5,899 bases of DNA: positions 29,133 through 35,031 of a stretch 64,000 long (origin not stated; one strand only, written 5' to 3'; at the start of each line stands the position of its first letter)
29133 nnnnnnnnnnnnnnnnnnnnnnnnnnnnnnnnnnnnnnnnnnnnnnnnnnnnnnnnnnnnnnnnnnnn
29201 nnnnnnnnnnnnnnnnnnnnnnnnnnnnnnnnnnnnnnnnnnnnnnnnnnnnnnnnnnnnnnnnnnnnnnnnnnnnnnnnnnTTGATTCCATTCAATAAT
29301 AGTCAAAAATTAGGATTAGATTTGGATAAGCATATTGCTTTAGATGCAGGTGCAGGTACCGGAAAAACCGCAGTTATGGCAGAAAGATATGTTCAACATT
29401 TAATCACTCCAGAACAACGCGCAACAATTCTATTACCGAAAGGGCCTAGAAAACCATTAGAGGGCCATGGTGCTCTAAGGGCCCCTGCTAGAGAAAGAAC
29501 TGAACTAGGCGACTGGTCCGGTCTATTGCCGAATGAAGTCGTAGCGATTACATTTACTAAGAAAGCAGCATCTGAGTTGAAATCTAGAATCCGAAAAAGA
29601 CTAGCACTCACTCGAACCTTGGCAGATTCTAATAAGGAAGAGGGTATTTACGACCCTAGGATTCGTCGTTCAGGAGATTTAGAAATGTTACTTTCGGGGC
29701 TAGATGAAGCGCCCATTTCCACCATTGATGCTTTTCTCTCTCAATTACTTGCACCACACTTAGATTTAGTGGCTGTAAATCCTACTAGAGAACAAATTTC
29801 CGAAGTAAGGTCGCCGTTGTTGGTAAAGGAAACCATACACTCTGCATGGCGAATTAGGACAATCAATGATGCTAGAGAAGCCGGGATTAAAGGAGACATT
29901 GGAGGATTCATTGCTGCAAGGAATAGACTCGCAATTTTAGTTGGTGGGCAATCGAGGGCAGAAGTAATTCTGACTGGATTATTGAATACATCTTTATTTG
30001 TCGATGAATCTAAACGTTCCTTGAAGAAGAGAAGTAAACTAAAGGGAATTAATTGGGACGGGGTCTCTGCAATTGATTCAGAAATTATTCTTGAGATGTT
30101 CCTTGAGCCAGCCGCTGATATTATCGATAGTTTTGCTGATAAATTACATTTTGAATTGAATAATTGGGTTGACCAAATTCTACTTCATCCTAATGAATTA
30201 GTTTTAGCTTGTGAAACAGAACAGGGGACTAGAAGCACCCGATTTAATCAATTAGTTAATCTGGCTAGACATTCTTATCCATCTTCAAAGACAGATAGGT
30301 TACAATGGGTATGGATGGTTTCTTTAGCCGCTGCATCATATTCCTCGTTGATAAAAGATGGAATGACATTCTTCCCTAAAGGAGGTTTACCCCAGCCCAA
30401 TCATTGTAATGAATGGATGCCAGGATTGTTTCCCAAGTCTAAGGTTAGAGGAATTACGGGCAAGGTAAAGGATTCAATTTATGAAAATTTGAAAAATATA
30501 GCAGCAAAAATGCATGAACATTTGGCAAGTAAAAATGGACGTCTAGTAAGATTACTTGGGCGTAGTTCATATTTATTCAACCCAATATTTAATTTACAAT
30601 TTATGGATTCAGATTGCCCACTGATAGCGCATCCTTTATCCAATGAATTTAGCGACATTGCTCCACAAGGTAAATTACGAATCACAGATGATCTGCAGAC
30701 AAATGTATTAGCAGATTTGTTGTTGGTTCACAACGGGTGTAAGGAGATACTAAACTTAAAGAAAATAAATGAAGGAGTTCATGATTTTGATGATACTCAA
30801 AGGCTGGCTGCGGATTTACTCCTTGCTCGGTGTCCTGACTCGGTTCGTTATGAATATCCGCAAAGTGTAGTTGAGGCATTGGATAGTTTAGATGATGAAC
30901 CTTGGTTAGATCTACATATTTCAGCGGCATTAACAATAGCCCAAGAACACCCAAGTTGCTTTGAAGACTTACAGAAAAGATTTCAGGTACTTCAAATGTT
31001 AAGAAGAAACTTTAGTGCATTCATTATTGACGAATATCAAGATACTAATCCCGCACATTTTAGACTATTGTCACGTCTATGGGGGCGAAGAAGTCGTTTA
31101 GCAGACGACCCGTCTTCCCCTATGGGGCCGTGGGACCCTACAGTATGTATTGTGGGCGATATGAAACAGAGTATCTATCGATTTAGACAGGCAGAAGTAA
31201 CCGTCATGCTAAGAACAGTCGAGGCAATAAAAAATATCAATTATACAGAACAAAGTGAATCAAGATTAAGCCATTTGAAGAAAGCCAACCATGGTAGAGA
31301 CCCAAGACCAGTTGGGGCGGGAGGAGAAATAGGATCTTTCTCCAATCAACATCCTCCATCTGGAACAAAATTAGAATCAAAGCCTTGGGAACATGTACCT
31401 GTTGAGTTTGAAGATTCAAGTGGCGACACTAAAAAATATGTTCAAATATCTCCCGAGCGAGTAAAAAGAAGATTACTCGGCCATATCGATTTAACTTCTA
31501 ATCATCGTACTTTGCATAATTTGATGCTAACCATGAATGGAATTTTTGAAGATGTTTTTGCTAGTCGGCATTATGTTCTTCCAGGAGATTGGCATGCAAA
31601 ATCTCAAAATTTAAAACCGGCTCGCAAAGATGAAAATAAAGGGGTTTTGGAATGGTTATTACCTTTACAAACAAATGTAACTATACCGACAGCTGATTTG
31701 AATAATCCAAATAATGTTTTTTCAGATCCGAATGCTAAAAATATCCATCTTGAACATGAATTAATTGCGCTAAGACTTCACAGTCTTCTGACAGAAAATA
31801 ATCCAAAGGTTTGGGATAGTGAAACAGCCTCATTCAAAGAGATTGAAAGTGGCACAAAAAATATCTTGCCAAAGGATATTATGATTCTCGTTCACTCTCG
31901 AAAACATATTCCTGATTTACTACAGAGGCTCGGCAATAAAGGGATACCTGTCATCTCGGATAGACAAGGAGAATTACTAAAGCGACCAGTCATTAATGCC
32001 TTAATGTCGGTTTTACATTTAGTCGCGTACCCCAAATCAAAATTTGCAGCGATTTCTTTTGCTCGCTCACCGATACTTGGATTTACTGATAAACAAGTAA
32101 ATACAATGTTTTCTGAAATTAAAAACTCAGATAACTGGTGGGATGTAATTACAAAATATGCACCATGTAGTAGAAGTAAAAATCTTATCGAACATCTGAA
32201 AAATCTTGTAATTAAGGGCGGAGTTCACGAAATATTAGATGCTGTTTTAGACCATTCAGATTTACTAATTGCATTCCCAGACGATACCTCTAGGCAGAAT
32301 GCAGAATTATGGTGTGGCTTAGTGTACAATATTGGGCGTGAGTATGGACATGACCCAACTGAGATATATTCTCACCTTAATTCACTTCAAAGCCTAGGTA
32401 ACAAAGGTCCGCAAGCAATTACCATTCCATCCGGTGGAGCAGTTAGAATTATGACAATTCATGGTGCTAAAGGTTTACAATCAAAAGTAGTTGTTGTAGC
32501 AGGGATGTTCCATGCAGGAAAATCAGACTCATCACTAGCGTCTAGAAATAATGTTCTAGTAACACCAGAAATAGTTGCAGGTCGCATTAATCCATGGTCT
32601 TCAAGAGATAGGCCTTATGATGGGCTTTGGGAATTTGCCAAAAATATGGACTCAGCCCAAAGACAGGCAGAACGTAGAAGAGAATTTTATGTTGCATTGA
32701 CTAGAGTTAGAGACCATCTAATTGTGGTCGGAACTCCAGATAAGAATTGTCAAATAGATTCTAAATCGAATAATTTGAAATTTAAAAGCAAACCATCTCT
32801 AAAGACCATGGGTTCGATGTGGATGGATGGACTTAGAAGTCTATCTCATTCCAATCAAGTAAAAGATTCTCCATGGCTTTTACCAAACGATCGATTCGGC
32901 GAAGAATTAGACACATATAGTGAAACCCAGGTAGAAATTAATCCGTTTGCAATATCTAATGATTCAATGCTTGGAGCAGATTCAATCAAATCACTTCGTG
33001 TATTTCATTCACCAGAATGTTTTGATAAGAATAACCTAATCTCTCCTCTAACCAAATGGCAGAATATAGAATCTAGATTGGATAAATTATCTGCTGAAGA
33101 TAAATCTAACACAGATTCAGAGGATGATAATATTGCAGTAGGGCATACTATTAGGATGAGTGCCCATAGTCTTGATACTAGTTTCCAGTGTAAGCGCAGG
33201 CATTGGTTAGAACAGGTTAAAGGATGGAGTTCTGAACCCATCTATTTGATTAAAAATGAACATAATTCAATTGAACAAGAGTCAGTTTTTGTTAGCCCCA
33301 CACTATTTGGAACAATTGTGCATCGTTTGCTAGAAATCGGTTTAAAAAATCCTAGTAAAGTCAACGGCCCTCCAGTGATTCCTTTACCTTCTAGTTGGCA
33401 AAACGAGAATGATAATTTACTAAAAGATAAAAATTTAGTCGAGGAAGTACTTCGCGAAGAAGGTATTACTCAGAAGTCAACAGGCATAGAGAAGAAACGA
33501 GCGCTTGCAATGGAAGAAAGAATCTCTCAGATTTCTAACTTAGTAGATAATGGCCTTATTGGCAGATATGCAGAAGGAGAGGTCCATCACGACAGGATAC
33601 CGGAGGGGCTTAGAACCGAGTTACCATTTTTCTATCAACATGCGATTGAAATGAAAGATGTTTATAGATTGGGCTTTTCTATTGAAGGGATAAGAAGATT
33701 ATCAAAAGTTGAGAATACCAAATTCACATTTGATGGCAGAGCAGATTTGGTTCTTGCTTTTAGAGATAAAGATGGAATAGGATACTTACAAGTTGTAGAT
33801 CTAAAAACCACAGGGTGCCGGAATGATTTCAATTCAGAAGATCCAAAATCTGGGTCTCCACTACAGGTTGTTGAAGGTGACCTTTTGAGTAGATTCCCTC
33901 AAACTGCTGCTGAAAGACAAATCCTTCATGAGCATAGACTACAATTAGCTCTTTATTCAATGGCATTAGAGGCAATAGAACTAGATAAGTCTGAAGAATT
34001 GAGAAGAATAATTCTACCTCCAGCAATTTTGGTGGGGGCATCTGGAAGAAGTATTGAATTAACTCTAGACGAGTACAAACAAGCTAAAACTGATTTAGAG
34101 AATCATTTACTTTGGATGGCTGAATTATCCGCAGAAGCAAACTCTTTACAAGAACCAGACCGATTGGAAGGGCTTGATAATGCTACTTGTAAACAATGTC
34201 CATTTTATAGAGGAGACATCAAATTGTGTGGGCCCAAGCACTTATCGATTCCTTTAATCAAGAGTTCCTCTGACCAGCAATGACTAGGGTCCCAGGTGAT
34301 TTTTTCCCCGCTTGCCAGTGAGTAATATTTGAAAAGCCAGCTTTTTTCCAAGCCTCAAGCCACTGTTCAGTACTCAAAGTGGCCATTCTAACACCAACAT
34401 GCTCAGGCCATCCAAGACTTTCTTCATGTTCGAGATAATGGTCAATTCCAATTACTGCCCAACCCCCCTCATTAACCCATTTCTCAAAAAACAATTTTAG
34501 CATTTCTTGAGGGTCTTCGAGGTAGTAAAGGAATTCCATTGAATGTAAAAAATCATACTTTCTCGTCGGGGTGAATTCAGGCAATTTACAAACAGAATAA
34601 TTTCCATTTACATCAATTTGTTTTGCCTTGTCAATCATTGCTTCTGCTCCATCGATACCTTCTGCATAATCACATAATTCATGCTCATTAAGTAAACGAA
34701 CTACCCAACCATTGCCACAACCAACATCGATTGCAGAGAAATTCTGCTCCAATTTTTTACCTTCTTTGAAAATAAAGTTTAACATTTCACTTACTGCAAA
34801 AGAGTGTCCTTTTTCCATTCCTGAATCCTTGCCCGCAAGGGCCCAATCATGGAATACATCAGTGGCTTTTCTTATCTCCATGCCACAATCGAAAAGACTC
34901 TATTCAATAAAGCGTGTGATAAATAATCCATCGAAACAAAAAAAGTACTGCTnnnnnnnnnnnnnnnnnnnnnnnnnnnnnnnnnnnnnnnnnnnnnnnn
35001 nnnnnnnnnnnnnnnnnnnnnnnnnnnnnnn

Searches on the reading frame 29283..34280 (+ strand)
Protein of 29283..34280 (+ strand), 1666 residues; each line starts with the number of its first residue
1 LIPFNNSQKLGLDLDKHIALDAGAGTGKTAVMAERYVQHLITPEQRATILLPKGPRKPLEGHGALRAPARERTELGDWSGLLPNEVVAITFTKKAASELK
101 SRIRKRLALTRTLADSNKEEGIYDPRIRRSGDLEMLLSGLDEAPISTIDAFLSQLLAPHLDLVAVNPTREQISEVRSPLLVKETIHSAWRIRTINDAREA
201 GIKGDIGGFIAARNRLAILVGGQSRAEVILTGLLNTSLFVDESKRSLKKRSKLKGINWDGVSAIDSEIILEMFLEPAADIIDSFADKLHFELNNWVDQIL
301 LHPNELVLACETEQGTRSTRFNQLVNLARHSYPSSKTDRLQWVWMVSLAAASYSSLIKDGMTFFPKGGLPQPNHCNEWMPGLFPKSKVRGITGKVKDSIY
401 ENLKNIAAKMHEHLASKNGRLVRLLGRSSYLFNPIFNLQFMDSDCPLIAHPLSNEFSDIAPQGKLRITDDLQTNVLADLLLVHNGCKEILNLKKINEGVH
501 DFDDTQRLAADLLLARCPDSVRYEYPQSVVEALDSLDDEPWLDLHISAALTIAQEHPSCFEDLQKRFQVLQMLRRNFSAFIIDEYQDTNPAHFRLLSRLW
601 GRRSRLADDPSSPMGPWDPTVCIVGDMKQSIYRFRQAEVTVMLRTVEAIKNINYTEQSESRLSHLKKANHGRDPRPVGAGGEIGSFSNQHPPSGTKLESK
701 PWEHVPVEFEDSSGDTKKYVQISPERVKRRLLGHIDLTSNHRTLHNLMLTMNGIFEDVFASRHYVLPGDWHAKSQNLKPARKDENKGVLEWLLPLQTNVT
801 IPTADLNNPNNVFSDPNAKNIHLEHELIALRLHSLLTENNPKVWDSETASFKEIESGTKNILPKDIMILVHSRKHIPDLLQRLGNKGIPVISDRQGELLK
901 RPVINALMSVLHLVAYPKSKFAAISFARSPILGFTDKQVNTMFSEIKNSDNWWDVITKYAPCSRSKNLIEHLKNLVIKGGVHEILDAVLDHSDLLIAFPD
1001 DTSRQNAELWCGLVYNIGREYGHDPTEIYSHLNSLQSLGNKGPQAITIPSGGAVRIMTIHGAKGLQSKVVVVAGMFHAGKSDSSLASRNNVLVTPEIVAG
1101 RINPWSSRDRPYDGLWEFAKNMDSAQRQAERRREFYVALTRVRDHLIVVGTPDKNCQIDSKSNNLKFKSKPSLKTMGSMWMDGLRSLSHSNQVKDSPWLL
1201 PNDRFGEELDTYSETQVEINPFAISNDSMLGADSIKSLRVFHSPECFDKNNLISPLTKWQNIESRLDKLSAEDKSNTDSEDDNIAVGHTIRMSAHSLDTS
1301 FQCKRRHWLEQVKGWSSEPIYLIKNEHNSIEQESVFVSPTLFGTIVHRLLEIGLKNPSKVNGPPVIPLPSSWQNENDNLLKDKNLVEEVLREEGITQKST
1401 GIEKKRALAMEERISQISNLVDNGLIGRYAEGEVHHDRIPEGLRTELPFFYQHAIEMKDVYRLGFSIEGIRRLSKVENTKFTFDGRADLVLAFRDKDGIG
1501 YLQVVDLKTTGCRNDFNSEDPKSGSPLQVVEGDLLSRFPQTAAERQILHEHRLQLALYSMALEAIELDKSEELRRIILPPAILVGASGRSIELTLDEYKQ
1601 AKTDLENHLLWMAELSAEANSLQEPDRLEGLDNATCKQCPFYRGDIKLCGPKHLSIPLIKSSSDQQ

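Call 64: search_protein_families(library=pfam, proteins=[window:29283-34280:+], max_evalue=0.001)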
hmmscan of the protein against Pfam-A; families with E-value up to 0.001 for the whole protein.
window:29283-34280:+ (1666 aa): 5 families
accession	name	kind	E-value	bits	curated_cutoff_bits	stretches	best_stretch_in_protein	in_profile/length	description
PF00580.27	UvrD-helicase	-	1.1e-32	114.2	23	2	562-645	198-266/271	UvrD/REP helicase N-terminal domain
PF13361.12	UvrD_C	-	4.3e-16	59.7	25.6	2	1018-1148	248-345/350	UvrD-like helicase C-terminal domain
PF12705.13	PDDEXK_1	-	7.9e-11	42.8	22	1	1291-1641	1-242/247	PD-(D/E)XK nuclease superfamily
PF13245.12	AAA_19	-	1.2e-09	38.9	25.1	0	575-635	89-134/134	AAA domain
PF13538.12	UvrD_C_2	-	1.3e-06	28.6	27.4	0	1122-1149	23-52/52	UvrD-like helicase C-terminal domain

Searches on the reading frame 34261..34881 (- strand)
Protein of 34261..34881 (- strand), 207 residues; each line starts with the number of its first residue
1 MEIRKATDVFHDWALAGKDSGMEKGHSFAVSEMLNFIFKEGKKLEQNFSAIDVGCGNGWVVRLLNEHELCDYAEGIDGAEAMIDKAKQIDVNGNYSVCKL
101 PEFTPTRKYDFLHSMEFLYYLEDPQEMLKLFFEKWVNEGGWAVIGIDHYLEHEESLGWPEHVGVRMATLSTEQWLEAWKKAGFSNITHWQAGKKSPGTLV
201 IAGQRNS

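Call 64: search_protein_families(library=pfam, proteins=[window:34261-34881:-], max_evalue=0.001)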
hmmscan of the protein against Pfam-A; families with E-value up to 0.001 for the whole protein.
window:34261-34881:- (207 aa): 6 families
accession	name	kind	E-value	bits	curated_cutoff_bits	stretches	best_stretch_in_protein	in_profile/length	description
PF13489.12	Methyltransf_23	-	1.1e-13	51.7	27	1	41-187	17-163/164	Methyltransferase domain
PF08242.18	Methyltransf_12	-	2.8e-07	31.6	30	1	51-141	1-97/98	Methyltransferase domain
PF08241.18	Methyltransf_11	-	7e-07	30.2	21.2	1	51-142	1-93/95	Methyltransferase domain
PF13649.12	Methyltransf_25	-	1.8e-06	29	27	1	51-130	2-88/97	Methyltransferase domain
PF13847.12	Methyltransf_31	-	4e-06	27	27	1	46-147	3-113/145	Methyltransferase domain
PF07757.19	AdoMet_MTase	-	0.00036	21.2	27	1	10-70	23-85/115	Predicted AdoMet-dependent methyltransferase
